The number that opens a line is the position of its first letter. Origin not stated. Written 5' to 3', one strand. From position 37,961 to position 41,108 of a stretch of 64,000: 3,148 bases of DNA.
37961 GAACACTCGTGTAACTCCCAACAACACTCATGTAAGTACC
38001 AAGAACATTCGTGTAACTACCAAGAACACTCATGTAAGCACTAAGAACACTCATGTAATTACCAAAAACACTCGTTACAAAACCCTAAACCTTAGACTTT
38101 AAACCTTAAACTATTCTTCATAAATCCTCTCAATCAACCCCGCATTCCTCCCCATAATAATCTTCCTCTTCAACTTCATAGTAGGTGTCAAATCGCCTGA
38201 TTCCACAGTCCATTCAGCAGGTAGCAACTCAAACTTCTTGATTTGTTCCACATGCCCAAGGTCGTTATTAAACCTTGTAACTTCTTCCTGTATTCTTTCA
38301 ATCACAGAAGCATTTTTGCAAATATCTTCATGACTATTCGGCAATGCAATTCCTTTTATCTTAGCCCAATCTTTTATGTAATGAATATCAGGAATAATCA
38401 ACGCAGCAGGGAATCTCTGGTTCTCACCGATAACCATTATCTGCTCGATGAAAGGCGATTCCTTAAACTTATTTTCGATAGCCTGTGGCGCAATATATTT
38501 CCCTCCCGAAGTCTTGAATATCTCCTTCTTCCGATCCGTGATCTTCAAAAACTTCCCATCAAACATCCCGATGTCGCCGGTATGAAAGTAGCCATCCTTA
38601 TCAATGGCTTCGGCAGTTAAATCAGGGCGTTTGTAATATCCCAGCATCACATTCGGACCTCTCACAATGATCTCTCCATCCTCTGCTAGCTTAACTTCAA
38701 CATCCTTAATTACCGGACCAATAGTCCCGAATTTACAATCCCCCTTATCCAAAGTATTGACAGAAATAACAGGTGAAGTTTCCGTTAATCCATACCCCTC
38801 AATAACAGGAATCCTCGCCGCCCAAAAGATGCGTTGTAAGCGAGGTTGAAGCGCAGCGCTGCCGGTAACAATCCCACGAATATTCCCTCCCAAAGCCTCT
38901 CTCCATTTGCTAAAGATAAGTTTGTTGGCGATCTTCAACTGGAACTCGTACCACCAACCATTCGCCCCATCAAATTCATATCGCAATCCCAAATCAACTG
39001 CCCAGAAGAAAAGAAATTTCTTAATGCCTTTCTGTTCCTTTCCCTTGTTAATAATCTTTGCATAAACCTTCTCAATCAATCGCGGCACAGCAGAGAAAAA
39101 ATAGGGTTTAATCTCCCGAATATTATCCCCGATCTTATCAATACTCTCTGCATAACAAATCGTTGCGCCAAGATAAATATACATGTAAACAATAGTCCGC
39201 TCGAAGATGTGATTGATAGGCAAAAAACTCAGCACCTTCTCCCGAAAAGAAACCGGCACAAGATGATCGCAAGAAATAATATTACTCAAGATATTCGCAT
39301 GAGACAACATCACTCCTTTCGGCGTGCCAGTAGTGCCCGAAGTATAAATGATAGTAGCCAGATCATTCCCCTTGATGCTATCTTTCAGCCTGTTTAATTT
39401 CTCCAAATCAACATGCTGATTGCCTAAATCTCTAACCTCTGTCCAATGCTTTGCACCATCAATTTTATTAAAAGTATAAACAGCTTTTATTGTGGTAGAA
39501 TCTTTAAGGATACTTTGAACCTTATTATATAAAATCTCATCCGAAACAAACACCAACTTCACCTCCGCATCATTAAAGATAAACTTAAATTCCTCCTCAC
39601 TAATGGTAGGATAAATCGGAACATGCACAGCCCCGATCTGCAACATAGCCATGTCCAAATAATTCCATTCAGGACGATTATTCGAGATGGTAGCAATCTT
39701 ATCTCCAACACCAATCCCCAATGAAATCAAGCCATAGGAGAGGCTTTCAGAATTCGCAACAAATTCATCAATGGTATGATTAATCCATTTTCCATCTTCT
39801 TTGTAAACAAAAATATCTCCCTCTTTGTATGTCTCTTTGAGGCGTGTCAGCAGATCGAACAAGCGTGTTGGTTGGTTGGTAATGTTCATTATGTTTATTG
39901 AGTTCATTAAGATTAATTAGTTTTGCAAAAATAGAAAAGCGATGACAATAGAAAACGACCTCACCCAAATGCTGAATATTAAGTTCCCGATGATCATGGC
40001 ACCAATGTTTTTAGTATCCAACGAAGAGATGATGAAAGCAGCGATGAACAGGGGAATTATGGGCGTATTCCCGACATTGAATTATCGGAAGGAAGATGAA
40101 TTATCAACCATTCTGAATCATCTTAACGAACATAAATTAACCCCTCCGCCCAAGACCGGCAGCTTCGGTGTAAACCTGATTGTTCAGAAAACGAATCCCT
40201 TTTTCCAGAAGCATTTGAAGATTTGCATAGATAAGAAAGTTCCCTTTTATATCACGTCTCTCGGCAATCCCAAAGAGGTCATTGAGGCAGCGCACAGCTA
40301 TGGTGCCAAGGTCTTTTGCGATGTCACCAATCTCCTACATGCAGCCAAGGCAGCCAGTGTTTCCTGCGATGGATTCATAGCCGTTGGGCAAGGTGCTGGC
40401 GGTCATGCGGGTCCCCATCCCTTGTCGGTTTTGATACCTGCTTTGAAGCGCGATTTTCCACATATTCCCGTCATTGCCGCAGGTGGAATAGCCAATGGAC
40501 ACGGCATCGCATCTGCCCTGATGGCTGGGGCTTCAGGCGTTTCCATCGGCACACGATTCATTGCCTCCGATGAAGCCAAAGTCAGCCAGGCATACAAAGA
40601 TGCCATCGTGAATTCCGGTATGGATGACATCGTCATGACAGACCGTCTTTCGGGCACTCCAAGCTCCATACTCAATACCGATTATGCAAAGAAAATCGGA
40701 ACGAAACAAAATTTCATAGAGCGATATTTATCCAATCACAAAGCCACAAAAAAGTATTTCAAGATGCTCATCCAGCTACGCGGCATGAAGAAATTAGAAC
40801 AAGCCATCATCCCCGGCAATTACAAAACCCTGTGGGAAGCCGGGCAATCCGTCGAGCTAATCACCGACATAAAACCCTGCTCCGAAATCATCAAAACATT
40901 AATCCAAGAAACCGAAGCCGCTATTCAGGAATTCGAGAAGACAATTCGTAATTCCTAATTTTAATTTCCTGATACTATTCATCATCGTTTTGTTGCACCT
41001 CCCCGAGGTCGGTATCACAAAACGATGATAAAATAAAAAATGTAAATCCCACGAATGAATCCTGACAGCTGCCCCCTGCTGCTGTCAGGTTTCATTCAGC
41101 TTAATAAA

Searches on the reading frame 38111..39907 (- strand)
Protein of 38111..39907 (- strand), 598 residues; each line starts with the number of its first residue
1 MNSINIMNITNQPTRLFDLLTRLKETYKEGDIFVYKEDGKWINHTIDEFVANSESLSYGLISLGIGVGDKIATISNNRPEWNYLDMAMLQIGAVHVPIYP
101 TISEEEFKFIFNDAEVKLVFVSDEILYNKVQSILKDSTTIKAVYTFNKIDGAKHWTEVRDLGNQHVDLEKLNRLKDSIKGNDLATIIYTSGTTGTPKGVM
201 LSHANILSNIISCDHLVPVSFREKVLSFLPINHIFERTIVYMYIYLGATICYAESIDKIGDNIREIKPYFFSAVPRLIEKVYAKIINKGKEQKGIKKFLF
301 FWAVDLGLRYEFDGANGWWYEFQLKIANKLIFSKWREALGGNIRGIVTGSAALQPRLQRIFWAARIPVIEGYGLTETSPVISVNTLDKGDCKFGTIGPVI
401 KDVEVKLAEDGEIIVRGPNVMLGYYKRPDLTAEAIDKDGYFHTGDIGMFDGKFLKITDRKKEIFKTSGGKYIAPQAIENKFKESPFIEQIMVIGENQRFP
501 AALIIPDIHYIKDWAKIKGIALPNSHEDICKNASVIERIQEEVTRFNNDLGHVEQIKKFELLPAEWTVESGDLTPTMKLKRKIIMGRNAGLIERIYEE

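Call 6: search_protein_families(library=pfam, proteins=[window:38111-39907:-])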
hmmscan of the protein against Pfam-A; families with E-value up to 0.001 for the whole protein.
window:38111-39907:- (598 aa): 2 families
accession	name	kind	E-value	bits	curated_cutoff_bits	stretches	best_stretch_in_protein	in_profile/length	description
PF00501.34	AMP-binding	-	2.6e-75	254.1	29.9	1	33-425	14-384/384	AMP-binding enzyme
PF23562.2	AMP-binding_C_3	-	1e-07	32.8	20.8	1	466-597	6-121/124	AMP-binding enzyme C-terminal domain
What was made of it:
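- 38111..39889 (-): FadD-like long-chain acyl-CoA ligase gene. Its stop codon lies 32 nt before array B. Pfam AMP-binding 2.6e-75 (call 6).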

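Call 8: find_related_loci(query=window:38111-39907:-, collection=genome_contigs, flank=10000)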
Query window:38111-39907:- (598 aa) in genome_contigs; peptide patterns used: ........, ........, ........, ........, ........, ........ (x = any residue, [..] = any of these).
463 stretches matched a pattern; 411 encode a relative of the query (tblastn E <= 1e-3); the best 80 are kept; 80 distinct loci.
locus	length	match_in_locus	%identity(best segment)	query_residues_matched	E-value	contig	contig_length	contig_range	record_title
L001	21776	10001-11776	57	7-598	0e+0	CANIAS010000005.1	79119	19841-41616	MAG: Bacteroidetes bacterium isolate RE-9nov16-37 genome assembly, contig: RE-9nov16-C423, whole genome shotgun sequence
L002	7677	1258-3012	60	14-598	0e+0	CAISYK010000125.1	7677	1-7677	MAG: uncultured Bacteroidetes bacterium isolate Kiruna_bin-08168 genome assembly, contig: bin-08168:0125/1288, whole gen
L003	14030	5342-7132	56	4-598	0e+0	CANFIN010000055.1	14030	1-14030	MAG: Bacteroidetes bacterium isolate Jr-14may18-136 genome assembly, contig: Jr-14may18-C6877, whole genome shotgun sequ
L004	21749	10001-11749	59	14-596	0e+0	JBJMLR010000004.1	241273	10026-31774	MAG: Bacteroidia bacterium isolate H3_16_all_fractions_metab_conc_113_RIFCSPLOWO2_12_FULL_35_15_curated_45_0 k255_453187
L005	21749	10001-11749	60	14-596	0e+0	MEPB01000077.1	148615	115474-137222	MAG: Bacteroidetes bacterium RIFCSPLOWO2_12_FULL_35_15 rifcsplowo2_12_scaffold_47, whole genome shotgun sequence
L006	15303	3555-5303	60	15-598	0e+0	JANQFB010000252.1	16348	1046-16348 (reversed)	MAG: Chitinophagales bacterium isolate PL23a_bin.6 k99_6276718, whole genome shotgun sequence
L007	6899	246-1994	60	14-596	0e+0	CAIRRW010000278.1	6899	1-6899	MAG: uncultured Bacteroidetes bacterium isolate MJ-time_bin-7887 genome assembly, contig: bin-7887:278/551, whole genome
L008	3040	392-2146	59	14-598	0e+0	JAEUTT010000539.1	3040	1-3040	MAG: Bacteroidia bacterium isolate new MAG-336 k141_1514520, whole genome shotgun sequence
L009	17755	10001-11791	55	4-598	0e+0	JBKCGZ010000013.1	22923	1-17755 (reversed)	MAG: Bacteroidota bacterium isolate samp_470_metabat2_81 samp_470_70366, whole genome shotgun sequence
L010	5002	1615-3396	58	6-596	0e+0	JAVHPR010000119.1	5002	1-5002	MAG: Bacteroidia bacterium isolate WB02no9_35_13 NODE_17459_length_5002_cov_7.916919, whole genome shotgun sequence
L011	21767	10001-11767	58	10-598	0e+0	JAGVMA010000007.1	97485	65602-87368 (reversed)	MAG: Bacteroidia bacterium isolate SW_6 c_000000036679, whole genome shotgun sequence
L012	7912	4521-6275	59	14-598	0e+0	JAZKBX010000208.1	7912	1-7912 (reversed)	MAG: Bacteroidota bacterium isolate ADI_H3L2_122-bin010_1 ADIH3L2_B010_1_000000000208, whole genome shotgun sequence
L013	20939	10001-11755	59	14-598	0e+0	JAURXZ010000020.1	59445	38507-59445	MAG: Bacteroidia bacterium isolate E10_metabat.bin.7 E10_k141_38897, whole genome shotgun sequence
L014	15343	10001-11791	55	4-598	0e+0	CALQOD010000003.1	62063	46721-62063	MAG: Chitinophaga pinensis isolate HRS-HS6-bin-60 genome assembly, contig: HRS-HS6-C144, whole genome shotgun sequence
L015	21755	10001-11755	59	14-598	0e+0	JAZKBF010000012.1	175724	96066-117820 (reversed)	MAG: Bacteroidota bacterium isolate ADI_H3L2_1_122_18_3-bin067_1 ADIH3L21_B067_1_000000000011, whole genome shotgun sequ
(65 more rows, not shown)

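Call 11: find_encoding_contigs(protein=window:38111-39907:-, flank=10000, max_places=10)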
Protein window:38111-39907:- (598 aa): no gene with exactly this product is on record in the collection.

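Call 16: find_encoding_contigs(protein=window:38111-39889:-, flank=10000, max_places=10)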
Protein window:38111-39889:- (592 aa): 9 contigs read that carry it; 8 places shown.
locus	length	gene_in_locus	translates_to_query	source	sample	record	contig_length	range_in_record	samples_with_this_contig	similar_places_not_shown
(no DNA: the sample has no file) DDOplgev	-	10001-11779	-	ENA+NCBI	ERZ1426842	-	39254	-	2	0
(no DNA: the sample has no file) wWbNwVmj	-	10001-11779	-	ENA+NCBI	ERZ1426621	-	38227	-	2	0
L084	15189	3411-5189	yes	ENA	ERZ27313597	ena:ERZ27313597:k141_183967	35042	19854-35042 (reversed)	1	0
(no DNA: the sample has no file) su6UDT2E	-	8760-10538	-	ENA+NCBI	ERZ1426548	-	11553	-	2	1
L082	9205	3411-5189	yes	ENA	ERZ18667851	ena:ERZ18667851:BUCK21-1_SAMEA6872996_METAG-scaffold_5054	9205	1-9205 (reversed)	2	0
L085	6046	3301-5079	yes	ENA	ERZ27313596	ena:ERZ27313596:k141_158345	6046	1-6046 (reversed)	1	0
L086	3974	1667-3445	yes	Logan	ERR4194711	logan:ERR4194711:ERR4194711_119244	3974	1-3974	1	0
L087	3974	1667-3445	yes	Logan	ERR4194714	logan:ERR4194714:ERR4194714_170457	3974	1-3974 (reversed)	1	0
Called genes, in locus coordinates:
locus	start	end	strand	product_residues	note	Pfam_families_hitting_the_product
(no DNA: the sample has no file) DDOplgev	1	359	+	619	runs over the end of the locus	PF26696:PTL_trimer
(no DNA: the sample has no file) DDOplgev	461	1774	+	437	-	PF00364:Biotin_lipoyl, PF02817:E3_binding, PF00198:2-oxoacid_dh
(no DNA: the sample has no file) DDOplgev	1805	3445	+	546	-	PF24681:Kelch_KLHDC2_KLHL20_DRC7 (weak), PF07676:PD40 (weak)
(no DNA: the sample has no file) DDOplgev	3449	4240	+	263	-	PF00929:RNase_T, PF13482:RNase_H_2 (faint), PF20600:ExoX-like_C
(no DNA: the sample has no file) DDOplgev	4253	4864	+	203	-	PF01557:FAA_hydrolase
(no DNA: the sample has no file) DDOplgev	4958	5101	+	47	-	-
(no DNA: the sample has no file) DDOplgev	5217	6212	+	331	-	-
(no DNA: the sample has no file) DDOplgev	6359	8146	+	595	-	-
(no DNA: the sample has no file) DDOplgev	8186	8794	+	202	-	-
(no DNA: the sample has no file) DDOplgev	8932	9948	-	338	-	PF00478:IMPDH (faint), PF03060:NMO, PF01180:DHO_dh (faint)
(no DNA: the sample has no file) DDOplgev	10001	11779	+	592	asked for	PF00501:AMP-binding, PF23562:AMP-binding_C_3 (weak)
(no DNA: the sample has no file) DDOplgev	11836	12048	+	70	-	-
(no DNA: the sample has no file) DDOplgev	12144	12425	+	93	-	-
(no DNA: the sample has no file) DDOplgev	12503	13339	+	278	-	PF11185:DUF2971 (weak)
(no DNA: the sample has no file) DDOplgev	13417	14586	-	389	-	PF20510:HgmA_N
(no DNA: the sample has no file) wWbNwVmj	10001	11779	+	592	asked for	PF00501:AMP-binding, PF23562:AMP-binding_C_3 (weak)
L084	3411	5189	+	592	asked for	PF00501:AMP-binding, PF23562:AMP-binding_C_3 (weak)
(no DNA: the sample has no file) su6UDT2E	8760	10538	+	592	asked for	PF00501:AMP-binding, PF23562:AMP-binding_C_3 (weak)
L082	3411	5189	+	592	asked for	PF00501:AMP-binding, PF23562:AMP-binding_C_3 (weak)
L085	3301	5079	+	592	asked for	PF00501:AMP-binding, PF23562:AMP-binding_C_3 (weak)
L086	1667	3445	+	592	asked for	PF00501:AMP-binding, PF23562:AMP-binding_C_3 (weak)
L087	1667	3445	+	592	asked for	PF00501:AMP-binding, PF23562:AMP-binding_C_3 (weak)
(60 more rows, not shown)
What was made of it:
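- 38111..39889 (-): The 592-aa product is on record in several metagenome assemblies (call 16).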

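Call 28: find_homologous_proteins(query=window:38111-39889:-, max_evalue=1e-100)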
Query window:38111-39889:- (592 aa): 8000 proteins with E <= 1e-100 among 8000 candidates; the best 120 are listed.
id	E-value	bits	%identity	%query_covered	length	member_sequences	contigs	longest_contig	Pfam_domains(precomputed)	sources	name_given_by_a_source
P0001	0.0e+0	1352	100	100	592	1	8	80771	PF00501.35,PF23562.3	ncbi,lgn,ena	-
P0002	0.0e+0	1190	89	99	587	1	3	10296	PF00501.35,PF23562.3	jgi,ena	jgi:long-chain acyl-CoA synthetase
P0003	0.0e+0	1143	83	100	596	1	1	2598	PF00501.35,PF23562.3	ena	-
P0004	0.0e+0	1054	76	99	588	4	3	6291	PF00501.35,PF23562.3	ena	-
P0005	0.0e+0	1019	74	99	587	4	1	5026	PF00501.35,PF23562.3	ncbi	ncbi:MAG: long-chain fatty acid--CoA ligase [Bacteroidota bacterium]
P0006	9.4e-265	898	86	75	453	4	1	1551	PF00501.35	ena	-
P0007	1.9e-263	894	66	99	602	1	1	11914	PF00501.35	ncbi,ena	-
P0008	1.9e-258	877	63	99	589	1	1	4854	PF00501.35,PF23562.3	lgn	-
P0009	7.4e-255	865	63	98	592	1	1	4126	PF00501.35,PF23562.3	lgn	-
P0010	1.5e-254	864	64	98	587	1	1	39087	PF00501.35,PF23562.3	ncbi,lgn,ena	-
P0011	4.2e-254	863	63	99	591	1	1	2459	PF00501.35,PF23562.3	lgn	-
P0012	8.7e-253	858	62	98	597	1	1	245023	PF00501.35,PF23562.3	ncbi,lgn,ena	-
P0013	1.6e-249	848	63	98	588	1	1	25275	PF00501.35,PF23562.3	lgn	-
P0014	2.1e-247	841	61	98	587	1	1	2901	PF00501.35,PF23562.3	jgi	jgi:long-chain acyl-CoA synthetase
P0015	6.1e-247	839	62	99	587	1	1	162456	PF00501.35,PF23562.3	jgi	jgi:long-chain acyl-CoA synthetase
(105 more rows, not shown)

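Call 29: find_encoding_contigs(protein=P0002, flank=10000, max_places=4)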
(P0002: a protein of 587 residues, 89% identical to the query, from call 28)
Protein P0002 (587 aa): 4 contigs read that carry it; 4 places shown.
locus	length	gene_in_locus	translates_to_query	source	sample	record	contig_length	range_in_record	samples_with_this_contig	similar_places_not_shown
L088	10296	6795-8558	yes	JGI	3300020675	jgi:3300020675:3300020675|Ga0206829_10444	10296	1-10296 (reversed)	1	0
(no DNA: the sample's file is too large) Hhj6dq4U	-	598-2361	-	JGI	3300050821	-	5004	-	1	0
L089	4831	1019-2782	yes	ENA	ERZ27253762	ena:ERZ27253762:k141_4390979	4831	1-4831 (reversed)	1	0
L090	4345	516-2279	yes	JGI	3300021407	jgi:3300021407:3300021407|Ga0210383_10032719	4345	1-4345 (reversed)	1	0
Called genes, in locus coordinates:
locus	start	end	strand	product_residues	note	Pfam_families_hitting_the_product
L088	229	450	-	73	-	-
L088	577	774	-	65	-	-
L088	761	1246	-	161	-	-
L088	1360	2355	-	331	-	-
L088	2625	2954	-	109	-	-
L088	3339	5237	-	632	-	PF16177:ACAS_N, PF00501:AMP-binding, PF13193:AMP-binding_C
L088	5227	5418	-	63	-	-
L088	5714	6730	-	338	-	PF03060:NMO, PF01180:DHO_dh (weak)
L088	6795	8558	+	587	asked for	PF00501:AMP-binding, PF23562:AMP-binding_C_3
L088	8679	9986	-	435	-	PF00691:OmpA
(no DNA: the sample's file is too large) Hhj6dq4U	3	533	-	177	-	?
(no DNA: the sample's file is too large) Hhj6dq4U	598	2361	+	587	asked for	PF00501:AMP-binding, PF23562:AMP-binding_C_3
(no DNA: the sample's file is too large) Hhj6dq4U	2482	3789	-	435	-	PF00691:OmpA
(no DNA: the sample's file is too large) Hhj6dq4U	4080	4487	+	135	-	-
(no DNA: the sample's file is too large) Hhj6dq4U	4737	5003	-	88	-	?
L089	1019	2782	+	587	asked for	PF00501:AMP-binding, PF23562:AMP-binding_C_3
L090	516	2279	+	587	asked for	PF00501:AMP-binding, PF23562:AMP-binding_C_3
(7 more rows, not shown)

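Call 30: find_encoding_contigs(protein=P0004, flank=10000, max_places=3)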
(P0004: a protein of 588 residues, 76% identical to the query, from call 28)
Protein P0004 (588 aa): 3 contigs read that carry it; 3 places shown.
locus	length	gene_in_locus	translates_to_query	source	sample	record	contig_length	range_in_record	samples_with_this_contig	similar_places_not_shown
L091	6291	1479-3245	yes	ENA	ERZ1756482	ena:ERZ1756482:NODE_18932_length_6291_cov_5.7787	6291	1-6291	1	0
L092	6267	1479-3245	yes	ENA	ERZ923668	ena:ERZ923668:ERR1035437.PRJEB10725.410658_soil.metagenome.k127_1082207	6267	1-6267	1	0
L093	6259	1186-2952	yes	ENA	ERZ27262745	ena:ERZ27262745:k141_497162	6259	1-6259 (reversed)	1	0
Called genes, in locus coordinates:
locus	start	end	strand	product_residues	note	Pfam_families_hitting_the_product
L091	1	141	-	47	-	?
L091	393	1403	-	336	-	PF03060:NMO, PF00478:IMPDH (weak)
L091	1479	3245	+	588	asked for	PF00501:AMP-binding, PF23562:AMP-binding_C_3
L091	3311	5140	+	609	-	PF18962:Por_Secre_tail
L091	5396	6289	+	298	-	?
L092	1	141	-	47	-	?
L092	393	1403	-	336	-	PF03060:NMO, PF00478:IMPDH (weak)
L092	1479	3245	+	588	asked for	PF00501:AMP-binding, PF23562:AMP-binding_C_3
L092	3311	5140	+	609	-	PF18962:Por_Secre_tail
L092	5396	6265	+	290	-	?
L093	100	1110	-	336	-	PF03060:NMO, PF00478:IMPDH (weak)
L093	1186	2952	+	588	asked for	PF00501:AMP-binding, PF23562:AMP-binding_C_3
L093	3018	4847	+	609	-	PF18962:Por_Secre_tail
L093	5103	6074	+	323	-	PF00034:Cytochrom_C (faint), PF13442:Cytochrome_CBB3 (faint)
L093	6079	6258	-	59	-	?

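Call 31: find_encoding_contigs(protein=P0007, flank=10000, max_places=3)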
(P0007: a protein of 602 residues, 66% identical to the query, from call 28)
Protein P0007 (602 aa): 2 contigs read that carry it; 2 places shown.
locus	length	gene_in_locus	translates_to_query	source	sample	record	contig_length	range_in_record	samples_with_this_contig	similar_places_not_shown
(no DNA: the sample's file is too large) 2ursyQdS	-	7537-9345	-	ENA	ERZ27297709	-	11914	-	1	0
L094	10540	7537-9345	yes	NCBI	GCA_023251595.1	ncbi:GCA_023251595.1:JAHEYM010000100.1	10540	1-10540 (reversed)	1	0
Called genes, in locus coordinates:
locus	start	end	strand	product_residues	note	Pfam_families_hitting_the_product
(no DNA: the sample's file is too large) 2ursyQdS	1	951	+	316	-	?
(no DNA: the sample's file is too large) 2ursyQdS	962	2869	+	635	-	PF00324:AA_permease, PF13520:AA_permease_2, PF13906:AA_permease_C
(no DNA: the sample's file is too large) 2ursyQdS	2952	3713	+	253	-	PF00106:adh_short, PF01370:Epimerase (weak), PF08659:KR, PF13561:adh_short_C2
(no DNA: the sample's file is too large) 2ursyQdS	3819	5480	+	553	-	PF07969:Amidohydro_3, PF01979:Amidohydro_1 (weak)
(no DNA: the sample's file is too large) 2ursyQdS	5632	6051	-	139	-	-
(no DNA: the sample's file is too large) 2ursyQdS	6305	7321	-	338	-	PF00478:IMPDH (faint), PF01180:DHO_dh (weak), PF03060:NMO, PF01070:FMN_dh (weak)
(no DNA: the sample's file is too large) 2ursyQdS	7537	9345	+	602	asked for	PF00501:AMP-binding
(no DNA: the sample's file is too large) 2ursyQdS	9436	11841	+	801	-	PF02737:3HCDH_N, PF00725:3HCDH, PF00378:ECH_1, PF16113:ECH_2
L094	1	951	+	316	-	?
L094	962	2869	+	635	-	PF00324:AA_permease, PF13520:AA_permease_2, PF13906:AA_permease_C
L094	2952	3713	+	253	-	PF00106:adh_short, PF01370:Epimerase (weak), PF08659:KR, PF13561:adh_short_C2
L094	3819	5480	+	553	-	PF07969:Amidohydro_3, PF01979:Amidohydro_1 (weak)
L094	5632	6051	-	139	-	-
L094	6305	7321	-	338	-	PF00478:IMPDH (faint), PF01180:DHO_dh (weak), PF03060:NMO, PF01070:FMN_dh (weak)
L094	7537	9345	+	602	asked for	PF00501:AMP-binding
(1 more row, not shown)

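Call 61: find_encoding_contigs(protein=P0003, flank=10000, max_places=3)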
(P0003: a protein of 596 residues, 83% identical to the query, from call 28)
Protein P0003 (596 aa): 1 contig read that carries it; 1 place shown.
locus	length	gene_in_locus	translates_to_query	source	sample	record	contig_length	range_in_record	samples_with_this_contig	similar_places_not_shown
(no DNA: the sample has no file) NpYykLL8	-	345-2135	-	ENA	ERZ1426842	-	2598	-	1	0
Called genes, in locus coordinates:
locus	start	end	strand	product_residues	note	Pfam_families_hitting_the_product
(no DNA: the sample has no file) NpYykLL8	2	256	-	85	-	?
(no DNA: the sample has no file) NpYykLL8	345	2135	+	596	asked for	PF00501:AMP-binding, PF23562:AMP-binding_C_3 (weak)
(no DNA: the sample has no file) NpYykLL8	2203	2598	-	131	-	?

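Call 62: find_encoding_contigs(protein=P0005, flank=10000, max_places=3)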
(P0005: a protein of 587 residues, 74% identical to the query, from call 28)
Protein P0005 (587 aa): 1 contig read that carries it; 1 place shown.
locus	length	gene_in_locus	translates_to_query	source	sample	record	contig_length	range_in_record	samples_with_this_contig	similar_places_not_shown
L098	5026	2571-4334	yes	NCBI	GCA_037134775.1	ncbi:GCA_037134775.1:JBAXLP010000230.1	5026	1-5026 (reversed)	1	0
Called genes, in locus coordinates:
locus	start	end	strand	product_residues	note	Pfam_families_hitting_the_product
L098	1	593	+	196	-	?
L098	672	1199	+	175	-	-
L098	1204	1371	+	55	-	-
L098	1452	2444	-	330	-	PF00478:IMPDH (faint), PF03060:NMO, PF01070:FMN_dh (weak)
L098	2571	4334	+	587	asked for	PF00501:AMP-binding, PF23562:AMP-binding_C_3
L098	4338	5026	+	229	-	PF02737:3HCDH_N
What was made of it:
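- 38111..39889 (-): The divergent NMO-fadD pair is conserved in relatives (calls 29-31, 62).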

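Call 73: search_protein_families(library=ncbifam, proteins=[window:38111-39889:-], max_evalue=0.01)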
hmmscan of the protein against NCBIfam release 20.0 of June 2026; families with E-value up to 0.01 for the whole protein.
window:38111-39889:- (592 aa): 101 families (the best 25 are shown)
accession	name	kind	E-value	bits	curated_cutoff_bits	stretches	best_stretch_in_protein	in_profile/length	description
NF038343.1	ligase_FadD11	exception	2.9e-102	343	950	1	33-591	24-582/585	fatty acid--CoA ligase FadD11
NF004837.0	PRK06187.1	subfamily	1e-77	261.6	476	2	10-292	10-291/531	long-chain-fatty-acid--CoA ligase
NF005801.1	PRK07656.1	equivalog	6.2e-56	190.1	657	2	336-488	280-436/500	FadD3 family acyl-CoA ligase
TIGR01923.1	menE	equivalog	4.4e-54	184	330.15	2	336-490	225-383/442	o-succinylbenzoate--CoA ligase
NF004114.0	PRK05605.1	equivalog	2.9e-53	181.1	766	3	338-491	341-505/575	long-chain-fatty-acid--CoA ligase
NF009233.0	PRK12583.1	subfamily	1.6e-51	175.3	832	2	14-246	24-273/558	fatty acid CoA ligase family protein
NF009232.0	PRK12582.1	subfamily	2.1e-51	174.9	777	2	358-592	376-615/624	acyl-CoA synthetase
NF006182.0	PRK08316.1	subfamily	8.8e-51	173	663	2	12-258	15-257/523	fatty acyl-CoA synthetase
NF002966.0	PRK03640.1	equivalog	2.6e-49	168.1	556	2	334-491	253-418/483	o-succinylbenzoate--CoA ligase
NF041592.1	carboxyl_red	equivalog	6.1e-48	163.2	1300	1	39-527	79-571/1160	carboxylic acid reductase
NF005702.0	PRK07514.1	subfamily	3e-47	161.1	558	2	10-234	5-216/506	malonyl-CoA synthase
NF052269.1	Staph_lig_FadD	equivalog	1.1e-44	152.7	650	2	35-272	25-250/499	long-chain-fatty-acid--CoA ligase FadD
NF006181.0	PRK08314.1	subfamily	1.2e-43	149.2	705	2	38-246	50-276/563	long-chain-fatty-acid--CoA ligase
NF005463.0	PRK07059.1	subfamily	1.8e-43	148.8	869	2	345-488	337-490/557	long-chain-fatty-acid--CoA ligase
NF004758.0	PRK06087.1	equivalog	7.9e-43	146.7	736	2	340-488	308-466/548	medium-chain fatty-acid--CoA ligase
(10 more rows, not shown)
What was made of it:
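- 38111..39889 (-): NCBIfam FadD-type ligase models match below their cut-offs (call 73).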

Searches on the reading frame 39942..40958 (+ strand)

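Call 6: search_protein_families(library=pfam, proteins=[window:39942-40958:+])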
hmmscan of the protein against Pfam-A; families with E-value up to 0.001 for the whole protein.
window:39942-40958:+ (338 aa): 3 families
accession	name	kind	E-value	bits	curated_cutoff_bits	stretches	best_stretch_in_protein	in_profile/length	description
PF03060.21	NMO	-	2.2e-42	146.1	28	1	86-323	101-331/331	Nitronate monooxygenase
PF00478.31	IMPDH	-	5.1e-07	29.5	25.6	1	174-216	207-249/345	IMP dehydrogenase / GMP reductase domain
PF01180.27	DHO_dh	-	1.9e-05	24.4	27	1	167-215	232-281/291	Dihydroorotate dehydrogenase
